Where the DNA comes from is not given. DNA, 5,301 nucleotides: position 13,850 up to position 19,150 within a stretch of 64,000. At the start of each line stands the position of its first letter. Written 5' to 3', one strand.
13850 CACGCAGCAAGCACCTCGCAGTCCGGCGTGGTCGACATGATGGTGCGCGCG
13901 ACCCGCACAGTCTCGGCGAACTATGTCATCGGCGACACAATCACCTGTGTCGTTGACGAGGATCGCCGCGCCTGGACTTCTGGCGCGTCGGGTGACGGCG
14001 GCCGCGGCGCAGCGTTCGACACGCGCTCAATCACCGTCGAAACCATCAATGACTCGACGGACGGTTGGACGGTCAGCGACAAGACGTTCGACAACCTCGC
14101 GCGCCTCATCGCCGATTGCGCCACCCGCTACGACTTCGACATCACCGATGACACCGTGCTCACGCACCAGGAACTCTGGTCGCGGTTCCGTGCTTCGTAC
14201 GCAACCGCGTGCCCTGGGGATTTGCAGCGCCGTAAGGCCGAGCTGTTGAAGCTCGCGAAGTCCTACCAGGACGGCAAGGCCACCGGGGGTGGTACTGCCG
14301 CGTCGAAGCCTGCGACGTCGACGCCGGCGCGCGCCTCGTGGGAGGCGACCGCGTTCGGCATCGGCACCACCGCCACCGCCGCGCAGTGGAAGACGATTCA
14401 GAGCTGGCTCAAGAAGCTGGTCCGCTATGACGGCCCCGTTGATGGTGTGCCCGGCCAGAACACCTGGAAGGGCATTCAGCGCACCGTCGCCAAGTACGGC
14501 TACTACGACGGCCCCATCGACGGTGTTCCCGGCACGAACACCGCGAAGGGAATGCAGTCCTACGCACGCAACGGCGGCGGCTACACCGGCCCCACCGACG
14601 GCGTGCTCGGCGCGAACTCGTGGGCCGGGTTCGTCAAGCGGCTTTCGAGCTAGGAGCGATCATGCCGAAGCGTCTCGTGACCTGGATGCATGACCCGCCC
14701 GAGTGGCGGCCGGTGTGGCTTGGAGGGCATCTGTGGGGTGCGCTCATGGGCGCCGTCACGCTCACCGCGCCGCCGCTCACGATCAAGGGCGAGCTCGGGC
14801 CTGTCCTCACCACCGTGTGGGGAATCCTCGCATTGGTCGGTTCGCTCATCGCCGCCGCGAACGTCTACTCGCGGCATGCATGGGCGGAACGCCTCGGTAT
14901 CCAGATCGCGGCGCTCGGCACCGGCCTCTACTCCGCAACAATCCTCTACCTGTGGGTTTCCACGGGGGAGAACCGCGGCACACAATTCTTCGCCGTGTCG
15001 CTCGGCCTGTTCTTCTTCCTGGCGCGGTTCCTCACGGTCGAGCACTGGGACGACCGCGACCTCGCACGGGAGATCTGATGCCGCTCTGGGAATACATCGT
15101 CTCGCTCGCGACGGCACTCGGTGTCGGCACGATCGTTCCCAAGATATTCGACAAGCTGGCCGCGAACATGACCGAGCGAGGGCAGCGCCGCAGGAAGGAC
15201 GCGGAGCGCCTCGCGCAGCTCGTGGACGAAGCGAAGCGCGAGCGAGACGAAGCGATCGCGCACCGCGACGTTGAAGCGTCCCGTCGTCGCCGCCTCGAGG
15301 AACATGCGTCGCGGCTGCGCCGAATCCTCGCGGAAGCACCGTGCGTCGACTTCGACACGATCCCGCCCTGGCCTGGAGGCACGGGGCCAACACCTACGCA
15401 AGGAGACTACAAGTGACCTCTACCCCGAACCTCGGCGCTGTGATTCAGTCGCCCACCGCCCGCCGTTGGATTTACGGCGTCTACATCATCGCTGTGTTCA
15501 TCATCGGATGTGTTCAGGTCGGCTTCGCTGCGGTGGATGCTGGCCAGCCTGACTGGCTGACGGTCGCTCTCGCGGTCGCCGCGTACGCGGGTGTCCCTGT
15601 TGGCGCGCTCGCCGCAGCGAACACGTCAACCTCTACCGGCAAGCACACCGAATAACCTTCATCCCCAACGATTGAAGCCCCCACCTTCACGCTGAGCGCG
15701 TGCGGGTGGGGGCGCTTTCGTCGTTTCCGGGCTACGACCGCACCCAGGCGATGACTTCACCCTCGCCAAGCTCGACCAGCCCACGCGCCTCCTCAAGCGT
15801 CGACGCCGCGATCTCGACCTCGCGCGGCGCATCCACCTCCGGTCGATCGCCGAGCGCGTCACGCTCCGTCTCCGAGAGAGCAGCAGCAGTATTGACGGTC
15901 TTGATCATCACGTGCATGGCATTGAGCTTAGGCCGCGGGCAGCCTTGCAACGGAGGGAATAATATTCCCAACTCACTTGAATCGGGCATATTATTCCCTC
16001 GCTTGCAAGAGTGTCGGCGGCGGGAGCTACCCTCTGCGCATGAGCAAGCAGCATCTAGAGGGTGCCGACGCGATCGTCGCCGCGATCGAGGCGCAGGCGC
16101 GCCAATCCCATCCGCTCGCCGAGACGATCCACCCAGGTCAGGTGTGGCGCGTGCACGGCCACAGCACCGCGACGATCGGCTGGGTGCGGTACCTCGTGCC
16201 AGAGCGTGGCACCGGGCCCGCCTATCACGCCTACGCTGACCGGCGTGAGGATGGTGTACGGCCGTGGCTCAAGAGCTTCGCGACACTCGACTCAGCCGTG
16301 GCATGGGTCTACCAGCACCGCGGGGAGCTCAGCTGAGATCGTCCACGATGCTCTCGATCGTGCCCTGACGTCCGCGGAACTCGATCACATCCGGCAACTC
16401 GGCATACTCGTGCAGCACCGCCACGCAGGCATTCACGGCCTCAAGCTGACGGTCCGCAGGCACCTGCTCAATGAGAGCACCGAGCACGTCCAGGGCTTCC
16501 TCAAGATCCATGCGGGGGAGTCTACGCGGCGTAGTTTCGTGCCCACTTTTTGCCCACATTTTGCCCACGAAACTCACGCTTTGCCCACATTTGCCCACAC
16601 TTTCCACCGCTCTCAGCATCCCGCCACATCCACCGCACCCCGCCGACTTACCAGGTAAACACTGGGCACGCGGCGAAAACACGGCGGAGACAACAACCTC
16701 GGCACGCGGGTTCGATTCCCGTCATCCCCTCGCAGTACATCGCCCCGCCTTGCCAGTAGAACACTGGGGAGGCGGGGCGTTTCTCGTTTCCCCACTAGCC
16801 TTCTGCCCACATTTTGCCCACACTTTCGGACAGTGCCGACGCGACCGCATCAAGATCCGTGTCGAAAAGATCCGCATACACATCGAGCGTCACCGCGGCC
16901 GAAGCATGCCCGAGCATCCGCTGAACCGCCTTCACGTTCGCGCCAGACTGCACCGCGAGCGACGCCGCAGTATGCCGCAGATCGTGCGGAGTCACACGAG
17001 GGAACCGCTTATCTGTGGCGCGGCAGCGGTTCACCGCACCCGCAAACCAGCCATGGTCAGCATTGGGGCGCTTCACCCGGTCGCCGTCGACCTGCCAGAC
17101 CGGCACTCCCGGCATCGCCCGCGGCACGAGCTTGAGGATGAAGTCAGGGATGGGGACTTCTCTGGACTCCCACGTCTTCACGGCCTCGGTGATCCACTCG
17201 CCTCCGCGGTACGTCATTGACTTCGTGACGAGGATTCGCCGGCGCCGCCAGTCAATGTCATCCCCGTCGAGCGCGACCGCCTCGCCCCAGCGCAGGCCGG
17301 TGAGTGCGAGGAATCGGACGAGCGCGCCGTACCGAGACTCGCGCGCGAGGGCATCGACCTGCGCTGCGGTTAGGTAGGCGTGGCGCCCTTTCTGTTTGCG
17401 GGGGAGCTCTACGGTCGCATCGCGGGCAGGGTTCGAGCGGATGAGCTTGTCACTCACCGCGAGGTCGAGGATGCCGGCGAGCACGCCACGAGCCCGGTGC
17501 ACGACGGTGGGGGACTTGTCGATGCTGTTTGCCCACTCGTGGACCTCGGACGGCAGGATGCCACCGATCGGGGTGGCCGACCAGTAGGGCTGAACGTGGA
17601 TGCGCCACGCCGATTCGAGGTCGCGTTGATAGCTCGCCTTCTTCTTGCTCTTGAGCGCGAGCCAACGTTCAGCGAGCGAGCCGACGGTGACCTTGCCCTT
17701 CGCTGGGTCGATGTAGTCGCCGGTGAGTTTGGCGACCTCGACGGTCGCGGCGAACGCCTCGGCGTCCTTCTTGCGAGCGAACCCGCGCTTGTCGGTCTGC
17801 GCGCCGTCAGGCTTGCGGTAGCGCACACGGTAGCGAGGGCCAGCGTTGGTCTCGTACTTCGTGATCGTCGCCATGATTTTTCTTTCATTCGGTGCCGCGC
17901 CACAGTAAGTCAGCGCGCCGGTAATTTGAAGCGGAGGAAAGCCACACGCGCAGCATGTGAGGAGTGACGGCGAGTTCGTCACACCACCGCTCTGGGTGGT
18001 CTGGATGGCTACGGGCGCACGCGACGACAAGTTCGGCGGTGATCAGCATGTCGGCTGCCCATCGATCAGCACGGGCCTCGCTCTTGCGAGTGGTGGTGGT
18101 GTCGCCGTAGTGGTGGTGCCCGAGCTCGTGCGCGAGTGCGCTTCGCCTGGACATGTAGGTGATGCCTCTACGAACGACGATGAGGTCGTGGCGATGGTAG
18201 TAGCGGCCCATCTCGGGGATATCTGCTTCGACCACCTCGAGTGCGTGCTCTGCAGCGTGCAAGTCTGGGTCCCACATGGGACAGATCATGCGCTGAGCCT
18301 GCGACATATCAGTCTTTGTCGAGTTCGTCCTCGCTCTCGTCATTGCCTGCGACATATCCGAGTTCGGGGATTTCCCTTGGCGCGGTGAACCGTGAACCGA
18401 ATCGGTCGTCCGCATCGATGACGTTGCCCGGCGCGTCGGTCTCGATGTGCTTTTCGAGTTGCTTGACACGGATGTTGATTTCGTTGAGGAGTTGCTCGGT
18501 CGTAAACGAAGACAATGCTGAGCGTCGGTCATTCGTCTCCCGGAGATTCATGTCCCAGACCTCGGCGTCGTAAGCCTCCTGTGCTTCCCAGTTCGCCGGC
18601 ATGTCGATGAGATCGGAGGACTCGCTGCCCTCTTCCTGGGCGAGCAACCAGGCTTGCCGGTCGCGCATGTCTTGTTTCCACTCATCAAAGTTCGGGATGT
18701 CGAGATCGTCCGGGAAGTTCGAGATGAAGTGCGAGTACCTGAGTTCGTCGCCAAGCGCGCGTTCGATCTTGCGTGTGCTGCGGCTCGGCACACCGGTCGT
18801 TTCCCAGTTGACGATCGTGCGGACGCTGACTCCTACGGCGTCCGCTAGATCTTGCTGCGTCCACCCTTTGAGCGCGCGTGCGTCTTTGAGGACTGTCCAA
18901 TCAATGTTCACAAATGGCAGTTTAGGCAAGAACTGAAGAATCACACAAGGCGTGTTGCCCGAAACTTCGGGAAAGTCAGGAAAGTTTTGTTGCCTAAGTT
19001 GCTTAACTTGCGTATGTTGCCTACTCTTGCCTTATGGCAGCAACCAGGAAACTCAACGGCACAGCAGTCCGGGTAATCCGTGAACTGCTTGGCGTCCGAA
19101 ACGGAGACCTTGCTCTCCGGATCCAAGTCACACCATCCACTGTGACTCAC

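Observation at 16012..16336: Prophage orphan gene wired to the host PafBC (LexA-independent) DNA-damage pathway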

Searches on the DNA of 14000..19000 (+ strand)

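Call 7: search_dna_similar(query=window:14000-19000:+, collection=phages, mode=near, max_rows=20)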
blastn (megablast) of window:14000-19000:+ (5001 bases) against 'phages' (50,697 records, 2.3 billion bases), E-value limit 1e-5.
Records with a match: 2; places in all: 2; records where one place covers at least 80% of the query: 0.
Best place of each record, by identity: 80-90% 2.
By first word of the organism name: Gordonia 2.
By host as written in the record: Gordonia terrae 3612 2.
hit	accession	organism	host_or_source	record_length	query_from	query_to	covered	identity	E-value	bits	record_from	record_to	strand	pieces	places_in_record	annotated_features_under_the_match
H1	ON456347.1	Gordonia phage Finkle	Gordonia terrae 3612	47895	2832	2995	3%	82.9%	2e-32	148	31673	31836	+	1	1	45: tyrosine integrase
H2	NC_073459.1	Gordonia phage Finkle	Gordonia terrae 3612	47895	2832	2995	3%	82.9%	2e-32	148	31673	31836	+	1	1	45: tyrosine integrase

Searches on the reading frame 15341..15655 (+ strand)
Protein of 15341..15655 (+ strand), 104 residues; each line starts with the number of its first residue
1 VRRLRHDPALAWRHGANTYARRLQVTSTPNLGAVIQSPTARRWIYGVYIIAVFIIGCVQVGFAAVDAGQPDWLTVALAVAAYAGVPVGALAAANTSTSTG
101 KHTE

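Call 43: search_protein_families(library=phrogs, proteins=[window:15341-15655:+], max_evalue=0.01)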
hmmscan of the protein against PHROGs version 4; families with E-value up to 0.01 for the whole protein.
window:15341-15655:+ (104 aa): 1 family
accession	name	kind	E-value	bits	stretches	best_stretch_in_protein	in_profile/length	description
phrog_6116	-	lysis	0.0031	18.4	1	35-100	5-64/67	holin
